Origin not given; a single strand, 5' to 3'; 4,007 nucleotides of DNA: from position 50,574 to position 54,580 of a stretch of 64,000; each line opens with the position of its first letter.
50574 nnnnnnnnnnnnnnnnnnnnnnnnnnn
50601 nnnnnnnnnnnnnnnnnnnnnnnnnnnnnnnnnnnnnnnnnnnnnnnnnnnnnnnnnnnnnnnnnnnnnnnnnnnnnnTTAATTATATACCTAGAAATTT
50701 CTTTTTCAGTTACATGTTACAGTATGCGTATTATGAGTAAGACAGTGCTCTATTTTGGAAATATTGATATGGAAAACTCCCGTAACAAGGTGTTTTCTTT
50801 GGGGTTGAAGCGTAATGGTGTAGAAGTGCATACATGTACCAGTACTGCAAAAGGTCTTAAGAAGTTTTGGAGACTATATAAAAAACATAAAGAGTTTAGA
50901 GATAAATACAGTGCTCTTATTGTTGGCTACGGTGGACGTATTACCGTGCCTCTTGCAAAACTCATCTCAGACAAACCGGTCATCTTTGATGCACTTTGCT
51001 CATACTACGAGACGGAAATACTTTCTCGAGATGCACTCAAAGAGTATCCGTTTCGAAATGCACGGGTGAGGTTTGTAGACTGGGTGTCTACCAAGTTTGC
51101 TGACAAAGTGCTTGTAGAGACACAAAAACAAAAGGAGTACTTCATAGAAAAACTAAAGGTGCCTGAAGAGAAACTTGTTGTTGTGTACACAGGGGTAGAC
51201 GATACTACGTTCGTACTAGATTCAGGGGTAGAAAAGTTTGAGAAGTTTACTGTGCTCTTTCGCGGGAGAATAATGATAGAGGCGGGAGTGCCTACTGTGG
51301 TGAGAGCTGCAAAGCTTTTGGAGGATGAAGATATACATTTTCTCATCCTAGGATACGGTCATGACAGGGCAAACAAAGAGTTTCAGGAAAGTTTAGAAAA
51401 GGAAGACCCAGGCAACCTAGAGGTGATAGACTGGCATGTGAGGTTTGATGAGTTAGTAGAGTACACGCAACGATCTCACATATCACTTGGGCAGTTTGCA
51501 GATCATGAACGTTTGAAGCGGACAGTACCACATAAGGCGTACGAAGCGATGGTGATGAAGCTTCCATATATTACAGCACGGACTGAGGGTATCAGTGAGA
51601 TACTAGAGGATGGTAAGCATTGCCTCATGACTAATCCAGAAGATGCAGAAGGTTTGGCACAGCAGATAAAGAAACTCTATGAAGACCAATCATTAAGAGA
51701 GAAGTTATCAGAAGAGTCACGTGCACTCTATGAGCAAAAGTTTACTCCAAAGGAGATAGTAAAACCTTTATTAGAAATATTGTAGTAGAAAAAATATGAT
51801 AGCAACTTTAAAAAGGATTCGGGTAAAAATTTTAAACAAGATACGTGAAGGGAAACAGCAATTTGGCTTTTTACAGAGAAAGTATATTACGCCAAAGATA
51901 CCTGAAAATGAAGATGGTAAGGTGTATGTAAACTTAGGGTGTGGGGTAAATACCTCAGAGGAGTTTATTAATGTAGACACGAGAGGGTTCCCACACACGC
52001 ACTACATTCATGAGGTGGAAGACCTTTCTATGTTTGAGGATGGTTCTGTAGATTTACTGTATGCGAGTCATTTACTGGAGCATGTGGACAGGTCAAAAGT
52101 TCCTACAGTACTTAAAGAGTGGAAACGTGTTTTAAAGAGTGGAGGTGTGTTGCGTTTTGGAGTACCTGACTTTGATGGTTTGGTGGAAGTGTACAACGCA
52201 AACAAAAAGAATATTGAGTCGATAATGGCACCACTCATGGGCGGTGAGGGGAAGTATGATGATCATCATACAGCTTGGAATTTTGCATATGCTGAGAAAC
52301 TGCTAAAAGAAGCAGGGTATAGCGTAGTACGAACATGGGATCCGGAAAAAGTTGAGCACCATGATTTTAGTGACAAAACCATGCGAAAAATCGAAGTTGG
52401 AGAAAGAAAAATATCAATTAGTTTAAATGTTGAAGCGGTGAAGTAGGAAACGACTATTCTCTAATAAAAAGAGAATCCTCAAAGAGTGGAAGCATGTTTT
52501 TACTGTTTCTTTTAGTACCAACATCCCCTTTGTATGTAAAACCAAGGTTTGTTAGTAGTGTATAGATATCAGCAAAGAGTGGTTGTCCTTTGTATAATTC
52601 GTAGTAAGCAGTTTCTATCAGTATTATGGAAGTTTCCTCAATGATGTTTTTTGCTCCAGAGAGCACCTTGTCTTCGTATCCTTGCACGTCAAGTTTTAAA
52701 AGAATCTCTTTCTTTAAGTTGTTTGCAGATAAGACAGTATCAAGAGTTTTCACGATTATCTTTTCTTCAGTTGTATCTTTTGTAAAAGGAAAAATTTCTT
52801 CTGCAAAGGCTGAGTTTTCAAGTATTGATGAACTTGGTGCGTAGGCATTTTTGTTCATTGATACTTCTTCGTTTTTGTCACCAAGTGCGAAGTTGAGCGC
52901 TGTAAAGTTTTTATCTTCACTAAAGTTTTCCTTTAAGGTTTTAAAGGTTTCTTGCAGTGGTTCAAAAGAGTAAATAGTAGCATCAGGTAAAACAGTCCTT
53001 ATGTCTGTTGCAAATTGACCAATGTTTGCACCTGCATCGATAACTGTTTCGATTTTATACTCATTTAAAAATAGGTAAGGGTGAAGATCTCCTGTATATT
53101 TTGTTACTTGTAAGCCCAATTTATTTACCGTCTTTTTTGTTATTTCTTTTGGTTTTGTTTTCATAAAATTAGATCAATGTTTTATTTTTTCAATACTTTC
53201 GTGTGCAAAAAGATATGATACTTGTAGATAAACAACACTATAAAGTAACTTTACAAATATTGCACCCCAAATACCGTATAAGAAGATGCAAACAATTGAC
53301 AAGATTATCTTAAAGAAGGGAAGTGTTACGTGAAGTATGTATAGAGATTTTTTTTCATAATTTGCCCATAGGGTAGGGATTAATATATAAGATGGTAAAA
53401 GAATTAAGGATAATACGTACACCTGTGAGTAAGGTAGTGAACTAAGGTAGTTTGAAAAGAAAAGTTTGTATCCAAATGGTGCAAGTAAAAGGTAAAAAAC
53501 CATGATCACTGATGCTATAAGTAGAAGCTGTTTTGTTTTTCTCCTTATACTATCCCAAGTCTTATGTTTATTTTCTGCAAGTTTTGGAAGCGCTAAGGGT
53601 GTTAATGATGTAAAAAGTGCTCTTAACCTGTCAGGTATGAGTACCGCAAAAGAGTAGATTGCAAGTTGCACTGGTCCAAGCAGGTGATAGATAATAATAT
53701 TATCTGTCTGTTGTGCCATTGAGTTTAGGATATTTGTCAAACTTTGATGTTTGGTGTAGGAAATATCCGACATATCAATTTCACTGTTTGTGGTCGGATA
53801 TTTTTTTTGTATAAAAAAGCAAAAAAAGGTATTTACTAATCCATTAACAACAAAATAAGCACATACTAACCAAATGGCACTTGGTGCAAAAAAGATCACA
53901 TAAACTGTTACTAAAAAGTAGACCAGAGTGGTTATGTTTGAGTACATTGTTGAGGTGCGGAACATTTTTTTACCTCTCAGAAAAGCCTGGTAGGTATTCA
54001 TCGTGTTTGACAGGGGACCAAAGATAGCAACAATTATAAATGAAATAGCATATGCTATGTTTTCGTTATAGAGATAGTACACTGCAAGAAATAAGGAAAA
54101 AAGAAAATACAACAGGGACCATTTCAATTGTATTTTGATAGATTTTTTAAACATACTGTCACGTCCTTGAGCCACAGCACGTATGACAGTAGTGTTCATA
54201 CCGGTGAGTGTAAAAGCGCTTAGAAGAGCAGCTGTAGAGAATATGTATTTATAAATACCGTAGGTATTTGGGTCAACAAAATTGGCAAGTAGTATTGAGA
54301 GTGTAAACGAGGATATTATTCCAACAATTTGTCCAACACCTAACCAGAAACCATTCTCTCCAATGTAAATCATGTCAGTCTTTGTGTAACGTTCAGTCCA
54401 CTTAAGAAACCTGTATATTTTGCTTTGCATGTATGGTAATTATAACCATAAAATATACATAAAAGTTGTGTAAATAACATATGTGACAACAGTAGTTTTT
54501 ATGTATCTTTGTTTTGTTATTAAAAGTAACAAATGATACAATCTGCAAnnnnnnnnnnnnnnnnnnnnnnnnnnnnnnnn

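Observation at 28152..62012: About 34-kb surface-glycan super-locus with at least 10 glycosyltransferases and accessory modification enzymes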

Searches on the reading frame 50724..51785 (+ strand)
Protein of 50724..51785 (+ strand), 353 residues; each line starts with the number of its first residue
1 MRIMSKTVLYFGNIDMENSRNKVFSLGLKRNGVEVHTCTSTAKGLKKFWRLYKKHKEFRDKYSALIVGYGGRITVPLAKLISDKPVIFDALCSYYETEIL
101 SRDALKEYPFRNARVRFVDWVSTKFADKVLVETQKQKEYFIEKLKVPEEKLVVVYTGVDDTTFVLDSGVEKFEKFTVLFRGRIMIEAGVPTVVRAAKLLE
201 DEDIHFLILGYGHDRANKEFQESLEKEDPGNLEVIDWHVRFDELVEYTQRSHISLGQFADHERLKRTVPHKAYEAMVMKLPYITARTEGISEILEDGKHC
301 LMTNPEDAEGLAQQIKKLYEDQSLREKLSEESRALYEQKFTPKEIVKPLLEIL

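Call 5: search_protein_families(library=pfam, proteins=[window:50724-51785:+], max_evalue=0.01)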
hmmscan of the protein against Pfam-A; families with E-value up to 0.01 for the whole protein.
window:50724-51785:+ (353 aa): 4 families
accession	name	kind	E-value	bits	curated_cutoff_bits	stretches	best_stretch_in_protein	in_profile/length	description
PF00534.26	Glycos_transf_1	-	1.1e-18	67.8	26.4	1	173-333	14-170/172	Glycosyl transferases group 1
PF13692.12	Glyco_trans_1_4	-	1.1e-17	65.1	27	1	175-321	2-142/142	Glycosyl transferases group 1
PF13524.12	Glyco_trans_1_2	-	1.4e-10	41.7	25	1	199-350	12-143/144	Glycosyl transferase-like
PF13439.12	Glyco_transf_4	-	5.2e-07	30.3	28.5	1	107-160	116-168/170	Glycosyltransferase Family 4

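Call 14: search_protein_families(library=ncbifam, proteins=[window:50724-51785:+], max_evalue=0.001)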
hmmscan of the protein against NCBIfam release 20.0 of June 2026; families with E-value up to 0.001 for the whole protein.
window:50724-51785:+ (353 aa): 17 families
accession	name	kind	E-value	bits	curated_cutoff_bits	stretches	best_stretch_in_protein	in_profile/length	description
NF041876.1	EPS_EpsE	equivalog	1.4e-16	60.8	400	1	128-342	164-382/389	exopolysaccharide biosynthesis GT4 family glycosyltransferase EpsE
TIGR03088.1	stp2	hypoth_equivalog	1.1e-12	47.7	409.05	1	112-348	123-365/374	TIGR03088 family PEP-CTERM/XrtA system glycosyltransferase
TIGR02149.1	glgA_Coryne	subfamily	1.2e-11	44.3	302.4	1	122-351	141-385/391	glycogen synthase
TIGR04157.1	glyco_rSAM_CFB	subfamily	6.7e-10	38.5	400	1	272-351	317-404/406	TIGR04157 family glycosyltransferase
NF007640.0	PRK10307.1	subfamily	8.2e-10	38.2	276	1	173-349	228-400/411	WcaI family glycosyltransferase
TIGR03999.1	thiol_BshA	equivalog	6.5e-09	35.2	273.7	1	272-347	289-364/375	N-acetyl-alpha-D-glucosaminyl L-malate synthase BshA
NF047684.1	TeichurnBiosyTuaC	equivalog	8.7e-09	34.8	550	1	174-341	219-374/391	teichuronic acid biosynthesis protein TuaC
NF038298.1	EPS_HpsO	equivalog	2e-08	33.4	575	1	171-351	198-382/388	hormogonium polysaccharide biosynthesis glycosyltransferase HpsO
NF053787.1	GlcN_PG_synth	equivalog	2.5e-07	29.9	480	1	176-351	199-354/361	N-acetylglucosaminyl phosphatidylglycerol synthase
TIGR04063.1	stp3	hypoth_equivalog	2.5e-07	29.9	442.05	1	93-341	125-380/397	TIGR04063 family PEP-CTERM/XrtA system glycosyltransferase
NF050056.1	ProtGlycPglH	equivalog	1.2e-06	27.9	600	1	116-351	128-348/354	GalNAc-alpha-(1->4)-GalNAc-alpha-(1->3)-diNAcBac-PP-undecaprenol alpha-1,4-N-acetyl-D-galactosaminyltransferase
TIGR04005.1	wcaL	equivalog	5.3e-06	25.5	537.6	1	142-350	190-400/406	colanic acid biosynthesis glycosyltransferase WcaL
NF038229.1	Glyco4_Geo_Pelo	equivalog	1e-05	24.7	400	1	273-350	255-330/338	GPMC system family 4 glycosyltransferase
NF041010.1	glycosy_Agl16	equivalog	2.2e-05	23.5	575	1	115-335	123-331/352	glycosylation protein Agl16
NF050063.1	ProtGlycPglJ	equivalog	9e-05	21.8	500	0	284-351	295-361/363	N-acetylgalactosamine-N,N'-diacetylbacillosaminyl-diphospho-undecaprenol 4-alpha-N-acetylgalactosaminyltransferase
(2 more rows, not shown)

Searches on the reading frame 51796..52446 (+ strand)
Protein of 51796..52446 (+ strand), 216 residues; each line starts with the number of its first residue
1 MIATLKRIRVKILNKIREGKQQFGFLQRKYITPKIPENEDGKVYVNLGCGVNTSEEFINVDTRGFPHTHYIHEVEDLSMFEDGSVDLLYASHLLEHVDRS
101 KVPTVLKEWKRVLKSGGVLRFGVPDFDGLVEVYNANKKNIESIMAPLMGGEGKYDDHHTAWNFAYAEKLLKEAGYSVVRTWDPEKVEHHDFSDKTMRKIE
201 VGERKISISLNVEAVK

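Call 5: search_protein_families(library=pfam, proteins=[window:51796-52446:+], max_evalue=0.01)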
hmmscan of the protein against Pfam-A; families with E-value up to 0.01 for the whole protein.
window:51796-52446:+ (216 aa): 5 families
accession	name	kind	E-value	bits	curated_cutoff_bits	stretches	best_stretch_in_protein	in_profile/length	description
PF08241.18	Methyltransf_11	-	7.9e-11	42.9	21.2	1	49-120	22-94/95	Methyltransferase domain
PF13649.12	Methyltransf_25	-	4.7e-07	30.8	27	1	65-117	46-97/97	Methyltransferase domain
PF13489.12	Methyltransf_23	-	0.0001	22.5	27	1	78-178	75-162/164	Methyltransferase domain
PF08242.18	Methyltransf_12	-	0.00015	22.9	30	1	66-119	47-98/98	Methyltransferase domain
PF01209.24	Ubie_methyltran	-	0.0059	16.4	20.1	1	64-149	96-182/233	ubiE/COQ5 methyltransferase family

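Call 14: search_protein_families(library=ncbifam, proteins=[window:51796-52446:+], max_evalue=0.001)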
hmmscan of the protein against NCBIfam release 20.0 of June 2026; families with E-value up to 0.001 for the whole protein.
window:51796-52446:+ (216 aa): 0 families

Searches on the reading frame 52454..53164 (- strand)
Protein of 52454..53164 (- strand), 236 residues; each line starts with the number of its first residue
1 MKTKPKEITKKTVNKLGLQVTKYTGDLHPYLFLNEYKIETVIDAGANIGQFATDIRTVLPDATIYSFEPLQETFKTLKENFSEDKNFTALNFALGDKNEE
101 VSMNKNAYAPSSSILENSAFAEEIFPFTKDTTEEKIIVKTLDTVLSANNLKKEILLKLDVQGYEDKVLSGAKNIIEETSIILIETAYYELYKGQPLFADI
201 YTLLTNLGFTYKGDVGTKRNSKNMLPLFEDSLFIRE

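Call 5: search_protein_families(library=pfam, proteins=[window:52454-53164:-], max_evalue=0.01)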
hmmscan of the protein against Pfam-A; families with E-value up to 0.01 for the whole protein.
window:52454-53164:- (236 aa): 1 family
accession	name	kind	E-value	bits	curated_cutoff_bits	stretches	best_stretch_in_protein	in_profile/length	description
PF05050.19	Methyltransf_21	-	4e-20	73.1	22.7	1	43-211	1-173/173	Methyltransferase FkbM domain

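Call 14: search_protein_families(library=ncbifam, proteins=[window:52454-53164:-], max_evalue=0.001)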
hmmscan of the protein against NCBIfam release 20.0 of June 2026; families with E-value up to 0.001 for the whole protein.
window:52454-53164:- (236 aa): 1 family
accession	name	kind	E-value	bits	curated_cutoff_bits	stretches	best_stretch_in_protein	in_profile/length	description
TIGR01444.1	fkbM_fam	subfamily_domain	5.1e-29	101.6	37.7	1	40-185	1-142/143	FkbM family methyltransferase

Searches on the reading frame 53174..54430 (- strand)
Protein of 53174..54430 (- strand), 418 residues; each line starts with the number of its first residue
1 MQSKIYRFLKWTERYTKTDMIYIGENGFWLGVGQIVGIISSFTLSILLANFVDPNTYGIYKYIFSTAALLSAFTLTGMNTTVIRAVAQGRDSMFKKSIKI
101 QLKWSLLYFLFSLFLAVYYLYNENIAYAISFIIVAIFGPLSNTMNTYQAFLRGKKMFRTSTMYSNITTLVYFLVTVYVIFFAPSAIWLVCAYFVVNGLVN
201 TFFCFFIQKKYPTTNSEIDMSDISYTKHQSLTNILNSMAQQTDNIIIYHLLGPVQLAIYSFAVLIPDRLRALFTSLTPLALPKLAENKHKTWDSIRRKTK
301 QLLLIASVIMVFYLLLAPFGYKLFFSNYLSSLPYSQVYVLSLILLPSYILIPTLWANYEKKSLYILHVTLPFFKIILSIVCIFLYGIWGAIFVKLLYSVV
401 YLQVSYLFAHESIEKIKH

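Call 5: search_protein_families(library=pfam, proteins=[window:53174-54430:-], max_evalue=0.01)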
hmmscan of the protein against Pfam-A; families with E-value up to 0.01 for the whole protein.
window:53174-54430:- (418 aa): 2 families
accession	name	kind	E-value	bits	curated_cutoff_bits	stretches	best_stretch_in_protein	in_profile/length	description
PF01943.22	Polysacc_synt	-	1.7e-17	64.2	28.2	1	24-263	2-248/274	Polysaccharide biosynthesis protein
PF13440.11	Polysacc_synt_3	-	1.4e-12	47.9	23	1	47-318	1-277/293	Polysaccharide biosynthesis protein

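Call 14: search_protein_families(library=ncbifam, proteins=[window:53174-54430:-], max_evalue=0.001)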
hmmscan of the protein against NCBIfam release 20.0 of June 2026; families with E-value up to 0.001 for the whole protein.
window:53174-54430:- (418 aa): 1 family
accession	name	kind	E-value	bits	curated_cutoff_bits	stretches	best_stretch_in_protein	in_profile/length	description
NF007773.0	PRK10459.1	equivalog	0.00051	19.1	273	1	35-311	19-298/492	MOP flippase family protein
